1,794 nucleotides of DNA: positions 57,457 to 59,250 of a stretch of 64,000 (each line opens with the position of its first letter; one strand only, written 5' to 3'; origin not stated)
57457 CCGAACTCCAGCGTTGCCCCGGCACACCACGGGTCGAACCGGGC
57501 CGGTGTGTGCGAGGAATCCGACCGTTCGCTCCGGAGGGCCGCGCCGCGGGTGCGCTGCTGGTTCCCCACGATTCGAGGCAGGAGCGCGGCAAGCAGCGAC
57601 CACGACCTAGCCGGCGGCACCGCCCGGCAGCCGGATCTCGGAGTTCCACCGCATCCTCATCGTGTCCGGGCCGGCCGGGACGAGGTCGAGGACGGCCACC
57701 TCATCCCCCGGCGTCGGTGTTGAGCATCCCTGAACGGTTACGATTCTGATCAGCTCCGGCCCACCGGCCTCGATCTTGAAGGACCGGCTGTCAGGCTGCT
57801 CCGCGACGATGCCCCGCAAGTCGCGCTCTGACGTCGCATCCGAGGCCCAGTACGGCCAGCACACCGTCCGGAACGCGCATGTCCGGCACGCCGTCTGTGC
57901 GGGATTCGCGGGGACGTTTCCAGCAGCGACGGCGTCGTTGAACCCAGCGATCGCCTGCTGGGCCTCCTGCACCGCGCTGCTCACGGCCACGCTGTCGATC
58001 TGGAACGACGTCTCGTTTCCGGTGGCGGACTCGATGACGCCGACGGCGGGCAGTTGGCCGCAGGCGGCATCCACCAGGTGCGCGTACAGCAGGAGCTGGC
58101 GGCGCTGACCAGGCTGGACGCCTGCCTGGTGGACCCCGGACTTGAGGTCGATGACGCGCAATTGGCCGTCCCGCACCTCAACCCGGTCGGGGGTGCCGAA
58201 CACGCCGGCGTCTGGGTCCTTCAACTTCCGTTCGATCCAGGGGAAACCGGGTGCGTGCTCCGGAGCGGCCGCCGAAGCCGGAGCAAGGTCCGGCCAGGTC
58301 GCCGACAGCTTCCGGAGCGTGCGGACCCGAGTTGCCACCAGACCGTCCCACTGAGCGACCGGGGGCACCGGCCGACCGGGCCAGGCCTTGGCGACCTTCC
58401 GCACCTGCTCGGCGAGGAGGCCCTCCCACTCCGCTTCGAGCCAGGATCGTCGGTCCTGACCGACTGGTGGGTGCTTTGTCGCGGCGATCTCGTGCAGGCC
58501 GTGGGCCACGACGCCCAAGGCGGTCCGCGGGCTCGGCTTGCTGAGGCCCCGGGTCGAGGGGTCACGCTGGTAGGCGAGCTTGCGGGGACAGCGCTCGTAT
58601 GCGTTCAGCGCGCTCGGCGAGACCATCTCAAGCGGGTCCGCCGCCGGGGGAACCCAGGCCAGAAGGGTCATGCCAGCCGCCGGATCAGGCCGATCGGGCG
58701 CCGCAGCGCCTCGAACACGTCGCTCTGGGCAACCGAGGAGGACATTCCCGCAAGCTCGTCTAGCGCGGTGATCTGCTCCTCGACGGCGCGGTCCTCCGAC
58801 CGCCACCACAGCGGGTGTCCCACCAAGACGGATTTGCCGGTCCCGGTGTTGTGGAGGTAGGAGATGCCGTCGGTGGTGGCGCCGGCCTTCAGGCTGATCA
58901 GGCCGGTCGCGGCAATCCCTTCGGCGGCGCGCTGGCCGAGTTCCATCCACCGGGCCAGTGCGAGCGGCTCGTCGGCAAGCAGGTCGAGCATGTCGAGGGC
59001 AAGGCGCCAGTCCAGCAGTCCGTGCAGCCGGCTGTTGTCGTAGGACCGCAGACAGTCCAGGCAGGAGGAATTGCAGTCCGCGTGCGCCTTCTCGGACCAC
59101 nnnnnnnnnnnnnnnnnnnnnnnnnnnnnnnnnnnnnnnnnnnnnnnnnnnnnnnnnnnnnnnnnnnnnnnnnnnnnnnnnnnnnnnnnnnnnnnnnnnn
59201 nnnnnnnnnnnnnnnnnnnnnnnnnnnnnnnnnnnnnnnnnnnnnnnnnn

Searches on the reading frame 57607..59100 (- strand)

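Call 9: search_protein_families(library=pfam, proteins=[window:57607-59100:-], max_evalue=0.01)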
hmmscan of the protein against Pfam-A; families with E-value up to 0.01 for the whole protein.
window:57607-59100:- (497 aa): 3 families
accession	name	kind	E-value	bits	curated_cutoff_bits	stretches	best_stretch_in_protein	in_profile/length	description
PF12705.13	PDDEXK_1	-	8.3e-21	75.5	22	1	160-414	2-246/247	PD-(D/E)XK nuclease superfamily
PF01930.23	Cas_Cas4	-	6e-06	26.9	22.7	1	303-416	55-160/160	Domain of unknown function DUF83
PF10926.14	DUF2800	-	0.0022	17.7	21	1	299-341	117-158/368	Protein of unknown function (DUF2800)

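Call 12: search_protein_families(library=padloc, proteins=[window:57607-59100:-], max_evalue=0.001)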
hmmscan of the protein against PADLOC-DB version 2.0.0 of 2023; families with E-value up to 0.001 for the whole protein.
window:57607-59100:- (497 aa): 11 families
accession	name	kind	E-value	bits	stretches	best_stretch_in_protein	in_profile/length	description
PDLC00060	DruK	-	9.3e-57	190.9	1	159-419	1-264/347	PD-(D/E)XK nuclease superfamily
PDLC00059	DruK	-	4.7e-24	83.2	1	160-430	9-252/326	PD-(D/E)XK nuclease superfamily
PDLC01250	Cas4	-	1.1e-13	49.8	1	290-415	52-168/168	"CAS-I,CAS-II,CAS-III,CAS-IV,CAS-V,CAS-VI; acquisition_associated"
PDLC00943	Cas4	-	3e-12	44.9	1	293-416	61-180/180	CRISPR-associated protein Cas4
PDLC01447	Cas4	-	7.2e-11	40.8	1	159-416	4-159/161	"CAS-I,CAS-II,CAS-III,CAS-IV,CAS-V,CAS-VI; acquisition_associated"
PDLC00944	Cas4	-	3e-09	35.3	1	297-415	64-177/177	Cas4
PDLC01747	Cas1g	-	9.3e-09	32.4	1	292-445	55-204/523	-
PDLC01611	Cas4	-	7e-08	30.9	1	303-416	54-158/158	"CAS-I,CAS-II,CAS-III,CAS-IV,CAS-V,CAS-VI; acquisition_associated"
PDLC02034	Cas4d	-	2.9e-06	25.1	1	297-417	69-183/192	-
PDLC02410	Aga_Cas4-like_Nuc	-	3.9e-05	21.6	0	292-415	126-251/255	Class II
PDLC01773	Cas4c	-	0.00022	18.7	1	298-428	84-206/229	-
